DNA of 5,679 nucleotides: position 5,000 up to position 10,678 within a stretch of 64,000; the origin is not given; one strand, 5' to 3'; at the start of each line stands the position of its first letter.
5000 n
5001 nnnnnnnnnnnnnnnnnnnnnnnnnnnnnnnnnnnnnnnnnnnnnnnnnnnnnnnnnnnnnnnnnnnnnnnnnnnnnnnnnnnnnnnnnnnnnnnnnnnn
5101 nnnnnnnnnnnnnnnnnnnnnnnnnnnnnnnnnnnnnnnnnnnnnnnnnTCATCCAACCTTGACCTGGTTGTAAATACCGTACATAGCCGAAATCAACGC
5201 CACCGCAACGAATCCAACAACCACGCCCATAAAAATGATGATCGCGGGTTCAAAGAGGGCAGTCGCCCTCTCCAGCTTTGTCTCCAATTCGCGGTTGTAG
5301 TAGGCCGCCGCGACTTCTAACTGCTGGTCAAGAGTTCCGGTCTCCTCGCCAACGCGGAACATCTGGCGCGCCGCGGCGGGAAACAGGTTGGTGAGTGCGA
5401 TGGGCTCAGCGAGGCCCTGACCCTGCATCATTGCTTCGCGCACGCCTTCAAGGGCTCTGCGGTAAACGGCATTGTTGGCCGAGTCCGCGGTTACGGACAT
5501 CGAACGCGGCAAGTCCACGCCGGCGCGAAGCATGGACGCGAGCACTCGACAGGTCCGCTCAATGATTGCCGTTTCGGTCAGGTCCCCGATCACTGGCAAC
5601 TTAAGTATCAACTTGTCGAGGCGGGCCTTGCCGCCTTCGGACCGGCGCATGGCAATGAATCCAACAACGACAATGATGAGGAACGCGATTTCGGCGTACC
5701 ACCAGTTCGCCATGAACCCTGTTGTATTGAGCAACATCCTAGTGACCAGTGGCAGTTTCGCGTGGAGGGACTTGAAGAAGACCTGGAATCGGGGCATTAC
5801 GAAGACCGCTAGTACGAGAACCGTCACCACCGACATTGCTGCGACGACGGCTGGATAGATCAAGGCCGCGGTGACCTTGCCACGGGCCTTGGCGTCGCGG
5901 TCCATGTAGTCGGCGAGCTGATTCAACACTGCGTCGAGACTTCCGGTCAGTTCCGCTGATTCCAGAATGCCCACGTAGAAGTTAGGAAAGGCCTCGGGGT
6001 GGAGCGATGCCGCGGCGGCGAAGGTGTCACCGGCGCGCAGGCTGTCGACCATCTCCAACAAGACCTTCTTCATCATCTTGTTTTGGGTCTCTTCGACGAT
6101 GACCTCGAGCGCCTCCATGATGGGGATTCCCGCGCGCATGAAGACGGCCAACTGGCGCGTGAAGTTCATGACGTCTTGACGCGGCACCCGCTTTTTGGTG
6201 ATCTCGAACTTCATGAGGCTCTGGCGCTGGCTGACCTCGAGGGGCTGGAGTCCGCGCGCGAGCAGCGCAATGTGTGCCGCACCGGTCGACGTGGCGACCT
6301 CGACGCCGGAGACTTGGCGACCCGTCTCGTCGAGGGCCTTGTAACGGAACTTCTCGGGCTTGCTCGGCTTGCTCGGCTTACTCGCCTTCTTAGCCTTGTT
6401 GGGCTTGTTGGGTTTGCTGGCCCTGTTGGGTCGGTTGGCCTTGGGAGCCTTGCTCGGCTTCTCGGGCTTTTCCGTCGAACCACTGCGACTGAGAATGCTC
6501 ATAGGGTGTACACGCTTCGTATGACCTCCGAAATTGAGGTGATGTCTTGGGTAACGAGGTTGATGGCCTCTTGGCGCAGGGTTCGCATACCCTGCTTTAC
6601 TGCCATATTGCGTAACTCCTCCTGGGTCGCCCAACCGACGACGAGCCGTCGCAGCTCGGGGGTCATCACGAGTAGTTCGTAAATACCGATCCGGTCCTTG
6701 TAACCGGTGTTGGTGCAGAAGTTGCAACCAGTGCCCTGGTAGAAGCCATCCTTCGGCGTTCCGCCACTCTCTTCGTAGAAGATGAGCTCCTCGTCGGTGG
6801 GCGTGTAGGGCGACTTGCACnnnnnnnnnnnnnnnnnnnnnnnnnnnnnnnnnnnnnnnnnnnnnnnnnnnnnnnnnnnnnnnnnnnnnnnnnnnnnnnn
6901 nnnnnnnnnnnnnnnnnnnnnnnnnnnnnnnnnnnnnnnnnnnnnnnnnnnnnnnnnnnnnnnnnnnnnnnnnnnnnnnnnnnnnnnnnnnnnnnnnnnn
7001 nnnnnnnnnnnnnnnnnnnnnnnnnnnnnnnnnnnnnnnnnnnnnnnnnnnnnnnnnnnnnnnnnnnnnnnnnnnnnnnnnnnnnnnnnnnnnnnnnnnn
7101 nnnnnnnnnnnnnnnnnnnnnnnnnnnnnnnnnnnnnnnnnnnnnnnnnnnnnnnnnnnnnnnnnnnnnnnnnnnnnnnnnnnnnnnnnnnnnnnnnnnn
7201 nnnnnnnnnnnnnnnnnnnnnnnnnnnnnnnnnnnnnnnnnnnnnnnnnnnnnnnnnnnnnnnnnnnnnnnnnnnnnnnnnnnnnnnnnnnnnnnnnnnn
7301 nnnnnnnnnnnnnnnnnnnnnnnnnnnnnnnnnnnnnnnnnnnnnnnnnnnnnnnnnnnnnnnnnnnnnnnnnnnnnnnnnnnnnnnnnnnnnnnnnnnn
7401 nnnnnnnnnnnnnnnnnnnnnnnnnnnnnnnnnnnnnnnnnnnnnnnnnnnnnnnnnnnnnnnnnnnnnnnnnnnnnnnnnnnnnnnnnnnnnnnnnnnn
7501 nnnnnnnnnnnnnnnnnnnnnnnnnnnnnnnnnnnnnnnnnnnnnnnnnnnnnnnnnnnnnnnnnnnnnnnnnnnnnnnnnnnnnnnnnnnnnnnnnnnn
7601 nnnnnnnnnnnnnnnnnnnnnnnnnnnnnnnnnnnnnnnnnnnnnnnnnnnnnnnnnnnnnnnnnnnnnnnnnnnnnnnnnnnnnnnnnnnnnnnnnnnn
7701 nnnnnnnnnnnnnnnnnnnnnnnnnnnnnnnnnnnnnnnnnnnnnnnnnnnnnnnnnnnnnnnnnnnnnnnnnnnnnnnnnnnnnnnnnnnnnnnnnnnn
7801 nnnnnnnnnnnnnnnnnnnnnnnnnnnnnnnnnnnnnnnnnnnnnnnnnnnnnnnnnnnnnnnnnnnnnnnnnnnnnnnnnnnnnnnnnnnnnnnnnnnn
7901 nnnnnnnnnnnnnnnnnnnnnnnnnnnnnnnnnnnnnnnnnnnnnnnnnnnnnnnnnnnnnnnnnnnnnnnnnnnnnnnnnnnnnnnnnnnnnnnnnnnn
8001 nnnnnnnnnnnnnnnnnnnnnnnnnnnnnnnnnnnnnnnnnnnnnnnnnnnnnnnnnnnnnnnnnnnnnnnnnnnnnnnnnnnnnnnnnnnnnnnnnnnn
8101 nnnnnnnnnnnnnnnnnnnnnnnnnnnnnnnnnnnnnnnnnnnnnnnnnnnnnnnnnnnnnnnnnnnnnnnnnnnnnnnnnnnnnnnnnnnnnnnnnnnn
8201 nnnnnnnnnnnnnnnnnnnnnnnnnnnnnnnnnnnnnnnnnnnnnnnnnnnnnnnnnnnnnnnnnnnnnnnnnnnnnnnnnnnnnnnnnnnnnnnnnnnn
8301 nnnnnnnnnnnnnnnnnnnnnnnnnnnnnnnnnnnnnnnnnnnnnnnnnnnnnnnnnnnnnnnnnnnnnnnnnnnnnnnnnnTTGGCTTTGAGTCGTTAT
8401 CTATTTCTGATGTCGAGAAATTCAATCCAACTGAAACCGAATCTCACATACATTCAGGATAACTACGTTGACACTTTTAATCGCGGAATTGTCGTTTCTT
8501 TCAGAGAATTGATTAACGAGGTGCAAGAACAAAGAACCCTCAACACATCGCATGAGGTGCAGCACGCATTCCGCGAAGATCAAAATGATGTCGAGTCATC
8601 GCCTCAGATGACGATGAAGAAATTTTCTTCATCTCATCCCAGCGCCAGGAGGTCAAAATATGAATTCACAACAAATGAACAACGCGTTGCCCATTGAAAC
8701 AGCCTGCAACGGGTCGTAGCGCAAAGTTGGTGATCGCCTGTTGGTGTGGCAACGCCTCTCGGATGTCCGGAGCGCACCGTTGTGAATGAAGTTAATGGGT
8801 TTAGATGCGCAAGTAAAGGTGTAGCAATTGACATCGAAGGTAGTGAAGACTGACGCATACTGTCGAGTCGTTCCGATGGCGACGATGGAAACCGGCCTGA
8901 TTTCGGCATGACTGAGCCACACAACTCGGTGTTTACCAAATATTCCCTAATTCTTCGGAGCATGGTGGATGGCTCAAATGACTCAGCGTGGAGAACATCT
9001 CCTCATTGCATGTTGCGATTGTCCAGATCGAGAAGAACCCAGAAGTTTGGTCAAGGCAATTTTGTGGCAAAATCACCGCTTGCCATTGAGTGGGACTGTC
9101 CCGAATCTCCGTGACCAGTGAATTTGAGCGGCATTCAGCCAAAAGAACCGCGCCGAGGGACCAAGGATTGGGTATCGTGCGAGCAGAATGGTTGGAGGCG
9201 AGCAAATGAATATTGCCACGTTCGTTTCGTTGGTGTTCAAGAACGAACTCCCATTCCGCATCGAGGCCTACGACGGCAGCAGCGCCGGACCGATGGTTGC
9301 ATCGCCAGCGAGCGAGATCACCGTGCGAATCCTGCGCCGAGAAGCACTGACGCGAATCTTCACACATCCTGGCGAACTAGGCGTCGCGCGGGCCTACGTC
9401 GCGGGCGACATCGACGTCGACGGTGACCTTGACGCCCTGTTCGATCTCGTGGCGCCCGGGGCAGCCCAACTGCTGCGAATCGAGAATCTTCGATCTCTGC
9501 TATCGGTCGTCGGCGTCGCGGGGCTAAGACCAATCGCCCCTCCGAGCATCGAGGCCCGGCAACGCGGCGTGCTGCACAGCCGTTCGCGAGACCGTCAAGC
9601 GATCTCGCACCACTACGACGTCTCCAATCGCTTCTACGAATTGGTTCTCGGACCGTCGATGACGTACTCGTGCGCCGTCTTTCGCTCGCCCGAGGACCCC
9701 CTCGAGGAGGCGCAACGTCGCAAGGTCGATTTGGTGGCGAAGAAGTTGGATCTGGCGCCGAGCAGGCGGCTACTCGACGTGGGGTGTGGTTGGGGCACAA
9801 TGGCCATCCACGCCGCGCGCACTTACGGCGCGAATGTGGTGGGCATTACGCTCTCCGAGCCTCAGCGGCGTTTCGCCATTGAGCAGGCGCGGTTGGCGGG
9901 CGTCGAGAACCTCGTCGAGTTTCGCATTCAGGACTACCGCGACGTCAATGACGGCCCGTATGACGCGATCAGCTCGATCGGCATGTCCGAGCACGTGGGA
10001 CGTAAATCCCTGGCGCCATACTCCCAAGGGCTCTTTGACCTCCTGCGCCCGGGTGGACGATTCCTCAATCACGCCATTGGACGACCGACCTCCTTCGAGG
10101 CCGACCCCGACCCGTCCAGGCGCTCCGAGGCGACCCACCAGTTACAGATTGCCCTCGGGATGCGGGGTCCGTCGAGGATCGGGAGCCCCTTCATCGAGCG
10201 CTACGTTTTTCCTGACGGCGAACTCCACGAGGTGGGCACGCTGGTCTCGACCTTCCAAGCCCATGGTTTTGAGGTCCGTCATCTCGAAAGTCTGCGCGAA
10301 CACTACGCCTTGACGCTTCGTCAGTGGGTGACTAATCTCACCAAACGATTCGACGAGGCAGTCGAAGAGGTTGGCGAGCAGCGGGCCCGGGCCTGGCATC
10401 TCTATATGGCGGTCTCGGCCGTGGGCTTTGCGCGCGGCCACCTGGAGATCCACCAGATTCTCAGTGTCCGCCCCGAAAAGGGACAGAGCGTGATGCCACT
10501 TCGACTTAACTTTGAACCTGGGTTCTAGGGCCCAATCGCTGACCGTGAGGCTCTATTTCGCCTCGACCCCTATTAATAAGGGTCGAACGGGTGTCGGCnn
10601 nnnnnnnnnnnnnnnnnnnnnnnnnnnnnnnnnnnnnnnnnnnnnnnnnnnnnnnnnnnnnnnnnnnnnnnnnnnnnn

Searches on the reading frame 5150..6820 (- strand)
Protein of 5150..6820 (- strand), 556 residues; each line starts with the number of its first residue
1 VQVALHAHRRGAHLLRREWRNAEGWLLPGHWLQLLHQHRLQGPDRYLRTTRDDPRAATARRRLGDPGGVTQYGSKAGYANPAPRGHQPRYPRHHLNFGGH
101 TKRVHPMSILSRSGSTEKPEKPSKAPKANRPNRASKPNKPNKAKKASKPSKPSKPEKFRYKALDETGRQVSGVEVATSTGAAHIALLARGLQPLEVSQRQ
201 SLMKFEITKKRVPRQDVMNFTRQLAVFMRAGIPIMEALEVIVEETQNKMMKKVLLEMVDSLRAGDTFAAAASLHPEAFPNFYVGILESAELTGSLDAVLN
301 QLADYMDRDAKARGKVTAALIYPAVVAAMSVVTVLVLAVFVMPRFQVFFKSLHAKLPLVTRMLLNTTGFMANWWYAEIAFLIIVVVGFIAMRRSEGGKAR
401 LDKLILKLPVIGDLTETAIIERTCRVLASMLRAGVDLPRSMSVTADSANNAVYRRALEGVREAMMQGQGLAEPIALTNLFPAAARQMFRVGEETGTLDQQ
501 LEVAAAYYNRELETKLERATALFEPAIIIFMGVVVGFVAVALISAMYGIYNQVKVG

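Call 81: search_protein_families(library=pfam, max_evalue=0.00001, proteins=[window:5150-6820:-])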
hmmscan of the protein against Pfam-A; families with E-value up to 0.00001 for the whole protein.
window:5150-6820:- (556 aa): 1 family
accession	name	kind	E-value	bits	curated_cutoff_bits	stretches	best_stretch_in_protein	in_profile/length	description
PF00482.28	T2SSF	-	1.6e-54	183.6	25.2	2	220-343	1-125/125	Type II secretion system (T2SS), protein F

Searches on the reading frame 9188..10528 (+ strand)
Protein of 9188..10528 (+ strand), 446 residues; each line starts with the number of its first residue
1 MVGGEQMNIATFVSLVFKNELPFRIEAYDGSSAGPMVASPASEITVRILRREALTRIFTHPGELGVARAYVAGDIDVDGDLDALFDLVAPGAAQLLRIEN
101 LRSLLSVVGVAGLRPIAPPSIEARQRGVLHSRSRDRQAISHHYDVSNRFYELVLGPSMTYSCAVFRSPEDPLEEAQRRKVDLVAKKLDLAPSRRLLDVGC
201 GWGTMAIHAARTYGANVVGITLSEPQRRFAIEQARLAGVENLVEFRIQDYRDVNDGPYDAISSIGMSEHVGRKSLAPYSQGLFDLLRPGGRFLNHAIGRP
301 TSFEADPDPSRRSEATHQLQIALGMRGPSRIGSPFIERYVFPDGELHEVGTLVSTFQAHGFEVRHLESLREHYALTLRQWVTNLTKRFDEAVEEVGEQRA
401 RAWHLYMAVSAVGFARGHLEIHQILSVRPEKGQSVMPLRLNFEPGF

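Call 4: search_protein_families(library=pfam, proteins=[window:9188-10528:+])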
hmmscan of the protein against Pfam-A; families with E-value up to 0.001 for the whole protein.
window:9188-10528:+ (446 aa): 7 families
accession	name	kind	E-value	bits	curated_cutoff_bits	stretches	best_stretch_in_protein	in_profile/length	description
PF02353.26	CMAS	-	1.4e-86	290.6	27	1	130-424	1-273/273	Mycolic acid cyclopropane synthetase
PF13649.12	Methyltransf_25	-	1.3e-13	51.9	27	1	196-290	2-97/97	Methyltransferase domain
PF08241.18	Methyltransf_11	-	1.3e-11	45.4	21.2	1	196-293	1-94/95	Methyltransferase domain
PF13489.12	Methyltransf_23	-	3.1e-10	40.4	27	1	176-301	6-123/164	Methyltransferase domain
PF08242.18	Methyltransf_12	-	1.3e-09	39.1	30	1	196-292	1-98/98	Methyltransferase domain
PF13847.12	Methyltransf_31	-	5.5e-08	33.1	27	1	193-293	5-108/145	Methyltransferase domain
PF05175.20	MTS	-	4.7e-05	23.5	23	1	182-261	22-102/170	Methyltransferase small domain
